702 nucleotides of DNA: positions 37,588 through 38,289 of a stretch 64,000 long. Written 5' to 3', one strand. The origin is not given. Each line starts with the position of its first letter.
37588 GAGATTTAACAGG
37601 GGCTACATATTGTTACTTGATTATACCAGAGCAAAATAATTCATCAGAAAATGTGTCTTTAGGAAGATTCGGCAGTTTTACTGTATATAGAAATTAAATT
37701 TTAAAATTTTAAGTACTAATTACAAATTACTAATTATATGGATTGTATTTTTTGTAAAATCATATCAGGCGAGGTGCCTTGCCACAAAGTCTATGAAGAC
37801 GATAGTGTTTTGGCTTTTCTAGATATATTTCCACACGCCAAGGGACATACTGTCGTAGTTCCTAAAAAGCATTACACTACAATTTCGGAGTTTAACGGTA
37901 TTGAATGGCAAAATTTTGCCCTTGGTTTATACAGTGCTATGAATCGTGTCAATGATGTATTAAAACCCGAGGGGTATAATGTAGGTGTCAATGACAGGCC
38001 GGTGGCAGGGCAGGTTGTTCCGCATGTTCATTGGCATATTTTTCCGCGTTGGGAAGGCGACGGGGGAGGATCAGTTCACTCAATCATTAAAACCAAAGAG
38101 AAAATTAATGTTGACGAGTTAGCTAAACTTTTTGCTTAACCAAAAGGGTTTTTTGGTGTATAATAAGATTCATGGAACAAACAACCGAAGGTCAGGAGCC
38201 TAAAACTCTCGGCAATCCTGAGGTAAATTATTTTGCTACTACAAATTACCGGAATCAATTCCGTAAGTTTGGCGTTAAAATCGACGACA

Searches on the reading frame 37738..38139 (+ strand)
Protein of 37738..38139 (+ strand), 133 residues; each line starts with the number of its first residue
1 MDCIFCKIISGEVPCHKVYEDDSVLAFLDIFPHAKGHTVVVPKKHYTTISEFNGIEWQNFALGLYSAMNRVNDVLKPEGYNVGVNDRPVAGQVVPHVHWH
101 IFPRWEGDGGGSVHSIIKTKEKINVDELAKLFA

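Call 83: search_protein_families(library=pfam, proteins=[window:37738-38139:+], max_evalue=0.0001)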
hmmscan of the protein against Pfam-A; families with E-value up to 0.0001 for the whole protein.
window:37738-38139:+ (133 aa): 2 families
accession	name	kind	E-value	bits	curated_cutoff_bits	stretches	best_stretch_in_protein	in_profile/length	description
PF01230.28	HIT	-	2.2e-24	86.4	21.5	1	11-105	2-96/98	HIT domain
PF11969.13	DcpS_C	-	1.3e-12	48.6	24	1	3-102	2-100/114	Scavenger mRNA decapping enzyme C-term binding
